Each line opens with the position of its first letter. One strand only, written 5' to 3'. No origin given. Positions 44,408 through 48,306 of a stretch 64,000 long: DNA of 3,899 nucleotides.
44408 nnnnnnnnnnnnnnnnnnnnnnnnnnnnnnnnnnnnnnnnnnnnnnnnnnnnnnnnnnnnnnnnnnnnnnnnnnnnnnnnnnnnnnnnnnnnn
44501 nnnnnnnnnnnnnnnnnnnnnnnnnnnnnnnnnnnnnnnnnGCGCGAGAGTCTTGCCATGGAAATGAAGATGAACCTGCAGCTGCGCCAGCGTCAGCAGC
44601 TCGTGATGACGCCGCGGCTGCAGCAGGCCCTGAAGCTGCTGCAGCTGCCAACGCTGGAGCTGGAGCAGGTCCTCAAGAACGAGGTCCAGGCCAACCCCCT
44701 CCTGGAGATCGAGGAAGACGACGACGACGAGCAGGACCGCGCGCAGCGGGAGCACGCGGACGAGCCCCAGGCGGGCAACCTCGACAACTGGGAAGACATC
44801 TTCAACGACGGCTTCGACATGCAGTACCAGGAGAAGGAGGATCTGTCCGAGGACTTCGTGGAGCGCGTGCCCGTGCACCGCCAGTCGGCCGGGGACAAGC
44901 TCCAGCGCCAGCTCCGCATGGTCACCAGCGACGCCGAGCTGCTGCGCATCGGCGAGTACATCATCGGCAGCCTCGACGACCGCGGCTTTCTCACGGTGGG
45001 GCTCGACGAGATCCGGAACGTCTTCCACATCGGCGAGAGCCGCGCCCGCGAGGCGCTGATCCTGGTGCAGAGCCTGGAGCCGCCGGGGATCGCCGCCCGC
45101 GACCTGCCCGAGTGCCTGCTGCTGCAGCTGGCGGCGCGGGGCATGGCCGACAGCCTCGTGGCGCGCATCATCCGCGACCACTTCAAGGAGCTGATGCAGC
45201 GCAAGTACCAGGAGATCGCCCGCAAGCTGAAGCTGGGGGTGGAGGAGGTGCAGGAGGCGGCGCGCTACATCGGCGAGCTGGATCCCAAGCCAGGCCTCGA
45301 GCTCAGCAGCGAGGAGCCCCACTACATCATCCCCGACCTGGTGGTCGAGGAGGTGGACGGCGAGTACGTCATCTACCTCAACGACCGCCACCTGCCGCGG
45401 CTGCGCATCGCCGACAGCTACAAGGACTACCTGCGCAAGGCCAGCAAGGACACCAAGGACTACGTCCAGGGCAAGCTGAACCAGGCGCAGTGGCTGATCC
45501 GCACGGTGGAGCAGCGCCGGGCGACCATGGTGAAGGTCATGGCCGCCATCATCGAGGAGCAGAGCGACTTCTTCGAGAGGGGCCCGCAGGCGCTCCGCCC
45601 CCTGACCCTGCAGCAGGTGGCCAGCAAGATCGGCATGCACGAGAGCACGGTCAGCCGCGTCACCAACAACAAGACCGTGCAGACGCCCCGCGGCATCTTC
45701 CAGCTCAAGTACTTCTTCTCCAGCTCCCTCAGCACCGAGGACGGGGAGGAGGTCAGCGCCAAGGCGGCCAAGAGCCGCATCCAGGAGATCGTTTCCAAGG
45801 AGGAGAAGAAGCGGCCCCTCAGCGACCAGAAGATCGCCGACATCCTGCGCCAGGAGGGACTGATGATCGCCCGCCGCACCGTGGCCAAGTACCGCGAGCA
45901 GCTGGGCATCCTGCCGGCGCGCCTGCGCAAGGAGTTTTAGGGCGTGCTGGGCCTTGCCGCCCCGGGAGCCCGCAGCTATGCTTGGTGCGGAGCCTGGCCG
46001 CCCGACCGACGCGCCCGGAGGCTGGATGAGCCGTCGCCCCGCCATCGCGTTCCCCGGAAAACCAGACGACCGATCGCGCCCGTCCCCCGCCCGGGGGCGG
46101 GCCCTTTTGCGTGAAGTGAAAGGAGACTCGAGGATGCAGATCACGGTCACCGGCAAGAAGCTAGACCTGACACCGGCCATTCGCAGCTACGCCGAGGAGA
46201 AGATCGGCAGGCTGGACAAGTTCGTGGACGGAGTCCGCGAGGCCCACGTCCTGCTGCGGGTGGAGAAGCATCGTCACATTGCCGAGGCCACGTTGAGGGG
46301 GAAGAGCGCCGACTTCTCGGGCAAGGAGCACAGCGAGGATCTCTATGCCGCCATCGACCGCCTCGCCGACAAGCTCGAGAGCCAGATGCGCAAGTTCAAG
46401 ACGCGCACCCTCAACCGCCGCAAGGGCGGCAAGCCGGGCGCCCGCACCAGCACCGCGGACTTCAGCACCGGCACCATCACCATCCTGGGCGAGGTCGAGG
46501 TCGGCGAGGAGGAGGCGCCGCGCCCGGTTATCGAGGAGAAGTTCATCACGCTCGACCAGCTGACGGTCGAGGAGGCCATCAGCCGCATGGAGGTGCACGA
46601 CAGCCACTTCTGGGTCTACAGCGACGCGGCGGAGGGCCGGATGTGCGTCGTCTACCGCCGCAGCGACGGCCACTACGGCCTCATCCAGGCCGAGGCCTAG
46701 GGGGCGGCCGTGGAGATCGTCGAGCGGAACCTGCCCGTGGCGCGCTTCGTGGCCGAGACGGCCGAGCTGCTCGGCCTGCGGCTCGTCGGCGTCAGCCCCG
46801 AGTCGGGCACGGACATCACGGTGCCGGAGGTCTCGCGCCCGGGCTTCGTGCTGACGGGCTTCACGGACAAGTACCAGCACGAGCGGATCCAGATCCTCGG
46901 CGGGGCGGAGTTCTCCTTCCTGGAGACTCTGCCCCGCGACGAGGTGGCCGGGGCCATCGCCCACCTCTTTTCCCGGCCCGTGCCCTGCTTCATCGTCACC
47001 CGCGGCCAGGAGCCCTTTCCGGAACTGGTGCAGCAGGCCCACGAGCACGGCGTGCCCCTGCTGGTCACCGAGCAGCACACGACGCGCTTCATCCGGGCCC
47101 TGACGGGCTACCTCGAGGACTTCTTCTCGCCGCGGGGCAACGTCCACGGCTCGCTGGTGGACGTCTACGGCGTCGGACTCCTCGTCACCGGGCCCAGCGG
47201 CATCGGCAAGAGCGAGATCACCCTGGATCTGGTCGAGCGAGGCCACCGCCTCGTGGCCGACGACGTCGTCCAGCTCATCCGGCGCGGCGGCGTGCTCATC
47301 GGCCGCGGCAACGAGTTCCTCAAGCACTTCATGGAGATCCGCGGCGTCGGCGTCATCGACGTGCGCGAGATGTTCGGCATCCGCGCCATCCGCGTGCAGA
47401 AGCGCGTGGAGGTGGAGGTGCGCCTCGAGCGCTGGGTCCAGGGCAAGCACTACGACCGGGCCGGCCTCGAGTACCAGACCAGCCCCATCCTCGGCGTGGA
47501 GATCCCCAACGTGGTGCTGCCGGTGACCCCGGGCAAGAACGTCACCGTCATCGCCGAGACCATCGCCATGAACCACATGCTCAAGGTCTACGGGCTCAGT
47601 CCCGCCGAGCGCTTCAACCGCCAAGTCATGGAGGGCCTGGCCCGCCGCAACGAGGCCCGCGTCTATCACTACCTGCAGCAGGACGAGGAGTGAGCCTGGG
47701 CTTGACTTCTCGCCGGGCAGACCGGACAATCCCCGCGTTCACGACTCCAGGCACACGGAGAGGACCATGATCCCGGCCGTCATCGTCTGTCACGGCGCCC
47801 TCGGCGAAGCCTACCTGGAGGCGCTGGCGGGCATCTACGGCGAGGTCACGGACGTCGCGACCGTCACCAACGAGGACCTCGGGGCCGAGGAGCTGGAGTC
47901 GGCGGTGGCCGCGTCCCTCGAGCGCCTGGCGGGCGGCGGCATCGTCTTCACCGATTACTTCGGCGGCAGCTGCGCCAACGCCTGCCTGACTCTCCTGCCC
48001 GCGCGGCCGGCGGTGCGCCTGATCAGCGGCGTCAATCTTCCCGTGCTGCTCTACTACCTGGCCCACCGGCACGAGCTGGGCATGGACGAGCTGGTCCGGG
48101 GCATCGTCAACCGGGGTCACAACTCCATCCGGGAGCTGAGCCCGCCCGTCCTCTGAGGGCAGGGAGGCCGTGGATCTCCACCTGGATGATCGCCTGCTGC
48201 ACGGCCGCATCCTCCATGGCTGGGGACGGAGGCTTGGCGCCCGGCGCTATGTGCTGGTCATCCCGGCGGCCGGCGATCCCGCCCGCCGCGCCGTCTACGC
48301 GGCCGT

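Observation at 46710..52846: Permease-less regulatory PTS (HprK, EIIA-Man, EIIB-Man, HPr, EI) in the rpoN locus with a GH57 enzyme embedded between EIIB and HPr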

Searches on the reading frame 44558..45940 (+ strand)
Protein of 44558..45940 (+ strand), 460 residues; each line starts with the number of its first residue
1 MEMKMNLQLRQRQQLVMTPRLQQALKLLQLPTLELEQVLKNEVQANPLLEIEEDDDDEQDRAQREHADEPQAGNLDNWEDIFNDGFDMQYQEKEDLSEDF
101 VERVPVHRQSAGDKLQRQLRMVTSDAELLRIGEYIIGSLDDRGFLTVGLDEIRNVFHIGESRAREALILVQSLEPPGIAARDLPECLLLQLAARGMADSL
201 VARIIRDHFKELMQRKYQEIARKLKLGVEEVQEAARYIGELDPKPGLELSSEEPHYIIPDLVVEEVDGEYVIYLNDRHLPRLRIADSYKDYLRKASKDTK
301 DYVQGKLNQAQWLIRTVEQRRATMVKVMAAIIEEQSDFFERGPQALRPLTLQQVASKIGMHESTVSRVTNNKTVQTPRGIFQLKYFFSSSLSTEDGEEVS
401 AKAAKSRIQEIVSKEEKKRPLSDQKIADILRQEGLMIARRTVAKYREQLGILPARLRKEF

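Call 3: search_protein_families(library=pfam, proteins=[window:44558-45940:+])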
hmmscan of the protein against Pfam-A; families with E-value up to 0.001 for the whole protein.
window:44558-45940:+ (460 aa): 3 families
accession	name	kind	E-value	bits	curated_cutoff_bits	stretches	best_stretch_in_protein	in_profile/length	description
PF04552.19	Sigma54_DBD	-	5.2e-64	215.2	22.8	1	301-458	2-159/160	Sigma-54, DNA binding domain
PF04963.19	Sigma54_CBD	-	3.9e-56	190.1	22.9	1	105-288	6-185/185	Sigma-54 factor, core binding domain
PF00309.25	Sigma54_AID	-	1.1e-16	60.8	23.8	1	6-51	1-46/46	Sigma-54 factor, Activator interacting domain (AID)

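Call 4: search_protein_families(library=ncbifam, proteins=[window:44558-45940:+])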
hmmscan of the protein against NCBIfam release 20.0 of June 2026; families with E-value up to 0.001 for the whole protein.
window:44558-45940:+ (460 aa): 7 families
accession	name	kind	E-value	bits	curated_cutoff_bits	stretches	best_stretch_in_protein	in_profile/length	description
TIGR02395.1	rpoN_sigma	equivalog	1.6e-136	455.8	277.35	1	11-458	1-434/434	RNA polymerase factor sigma-54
NF004595.0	PRK05932.1-2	equivalog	1.8e-132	442.7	513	1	3-459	1-482/484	RNA polymerase factor sigma-54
NF004596.0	PRK05932.1-3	subfamily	9.2e-117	391.1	499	2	95-452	139-499/515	RNA polymerase factor sigma-54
NF009118.0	PRK12469.1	subfamily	2.8e-116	389.2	396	1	3-459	1-480/483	RNA polymerase factor sigma-54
NF004598.0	PRK05932.1-5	equivalog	1.2e-112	377.2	621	2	55-459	93-503/504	RNA polymerase factor sigma-54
NF004597.0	PRK05932.1-4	equivalog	2.9e-103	345.9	817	1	3-459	1-475/477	RNA polymerase factor sigma-54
NF004602.0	PRK05932.2-4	equivalog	6e-63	213.1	506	1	3-458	3-409/416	RNA polymerase factor sigma-54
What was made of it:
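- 44558..45940 (+): rpoN (sigma-54), 460 aa; marks the genomic neighbourhood. TIGR02395, 456 bits; three Sigma54 Pfam domains (calls 3, 4)
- On PTS-Ntr (EI-Ntr, NPr, EIIA-Ntr): rpoN 44558-45940, hpf 46134-46700, hprK 46710 (calls 3, 4)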

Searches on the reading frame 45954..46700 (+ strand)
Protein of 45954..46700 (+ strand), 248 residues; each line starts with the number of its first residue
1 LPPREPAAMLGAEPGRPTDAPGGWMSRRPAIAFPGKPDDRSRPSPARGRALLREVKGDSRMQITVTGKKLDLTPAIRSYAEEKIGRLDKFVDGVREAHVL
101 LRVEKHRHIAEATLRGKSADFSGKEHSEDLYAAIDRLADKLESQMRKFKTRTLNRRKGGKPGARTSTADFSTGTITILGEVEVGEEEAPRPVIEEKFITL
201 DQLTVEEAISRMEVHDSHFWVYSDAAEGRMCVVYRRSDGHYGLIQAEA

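Call 3: search_protein_families(library=pfam, proteins=[window:45954-46700:+])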
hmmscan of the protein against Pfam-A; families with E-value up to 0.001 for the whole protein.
window:45954-46700:+ (248 aa): 2 families
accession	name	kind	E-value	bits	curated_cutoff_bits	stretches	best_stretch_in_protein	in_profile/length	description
PF02482.25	Ribosomal_S30AE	-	1.3e-23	84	23.7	1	63-151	1-86/88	Sigma 54 modulation protein / S30EA ribosomal protein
PF16321.10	Ribosom_S30AE_C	-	2e-16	59.9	25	1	189-243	3-57/57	Sigma 54 modulation/S30EA ribosomal protein C terminus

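Call 4: search_protein_families(library=ncbifam, proteins=[window:45954-46700:+])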
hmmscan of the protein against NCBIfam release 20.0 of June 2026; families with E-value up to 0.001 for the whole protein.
window:45954-46700:+ (248 aa): 3 families
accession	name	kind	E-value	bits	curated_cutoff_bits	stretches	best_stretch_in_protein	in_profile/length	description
TIGR00741.1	yfiA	equivalog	2.8e-25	88.7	40.9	1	61-157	1-100/102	ribosome hibernation-promoting factor, HPF/YfiA family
NF007780.0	PRK10470.1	equivalog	4.9e-19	68.5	125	1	61-151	1-91/95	ribosome hibernation promoting factor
NF007654.0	PRK10324.1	equivalog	3.8e-14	53.2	158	1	61-157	1-97/113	ribosome-associated translation inhibitor RaiA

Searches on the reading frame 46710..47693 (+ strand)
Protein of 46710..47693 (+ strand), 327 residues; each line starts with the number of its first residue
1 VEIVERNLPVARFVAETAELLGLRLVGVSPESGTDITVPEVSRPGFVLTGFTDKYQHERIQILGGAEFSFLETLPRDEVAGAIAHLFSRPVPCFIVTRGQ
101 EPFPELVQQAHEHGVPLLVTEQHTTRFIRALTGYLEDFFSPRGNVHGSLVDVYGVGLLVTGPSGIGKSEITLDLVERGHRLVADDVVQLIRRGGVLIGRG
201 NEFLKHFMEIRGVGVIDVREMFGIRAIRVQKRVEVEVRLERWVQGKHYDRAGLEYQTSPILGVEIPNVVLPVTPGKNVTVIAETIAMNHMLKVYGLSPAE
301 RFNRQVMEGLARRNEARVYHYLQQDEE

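Call 3: search_protein_families(library=pfam, proteins=[window:46710-47693:+])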
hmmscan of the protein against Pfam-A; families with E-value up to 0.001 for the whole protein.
window:46710-47693:+ (327 aa): 2 families
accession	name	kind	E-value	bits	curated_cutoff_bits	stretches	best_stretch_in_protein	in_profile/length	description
PF07475.17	Hpr_kinase_C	-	7.5e-60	201.8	33.3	1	139-305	3-170/171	HPr Serine kinase C-terminal domain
PF02603.21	Hpr_kinase_N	-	1e-32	113.2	24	1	23-135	12-125/125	HPr Serine kinase N terminus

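Call 4: search_protein_families(library=ncbifam, proteins=[window:46710-47693:+])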
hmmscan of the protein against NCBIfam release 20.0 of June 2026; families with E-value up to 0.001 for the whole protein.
window:46710-47693:+ (327 aa): 3 families
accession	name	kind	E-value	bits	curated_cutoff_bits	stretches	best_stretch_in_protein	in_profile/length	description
TIGR00679.1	hpr-ser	equivalog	3.9e-101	338.3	240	1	14-308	3-298/300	HPr(Ser) kinase/phosphatase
NF003883.0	PRK05428.2-1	equivalog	1.7e-34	118.9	252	1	145-307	18-178/189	HPr kinase/phosphorylase-related protein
TIGR04355.1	HprK_rel_B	hypoth_equivalog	0.00071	18.8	200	0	146-188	148-190/351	HprK-related kinase B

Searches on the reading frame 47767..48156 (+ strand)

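Call 3: search_protein_families(library=pfam, proteins=[window:47767-48156:+])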
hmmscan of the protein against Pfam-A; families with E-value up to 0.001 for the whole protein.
window:47767-48156:+ (129 aa): 1 family
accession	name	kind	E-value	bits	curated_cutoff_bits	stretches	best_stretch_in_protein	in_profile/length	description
PF03610.21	EIIA-man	-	4.3e-13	49.8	21.4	1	5-113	3-115/116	PTS system fructose IIA component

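Call 4: search_protein_families(library=ncbifam, proteins=[window:47767-48156:+])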
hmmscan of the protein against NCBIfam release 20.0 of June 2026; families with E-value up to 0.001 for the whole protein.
window:47767-48156:+ (129 aa): 3 families
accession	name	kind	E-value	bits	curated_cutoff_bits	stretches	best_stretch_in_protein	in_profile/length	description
TIGR00824.1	EIIA-man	subfamily_domain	1.9e-15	57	98.35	1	1-111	1-114/116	mannose/fructose/sorbose PTS transporter subunit IIA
NF040761.1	AgaF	equivalog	2.1e-14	53.9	130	1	1-125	1-128/144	PTS galactosamine/N-acetylgalactosamine transporter subunit IIA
NF011670.1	PRK15088.1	equivalog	4.9e-10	38.9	400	1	2-124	3-129/323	PTS mannose transporter subunit IIAB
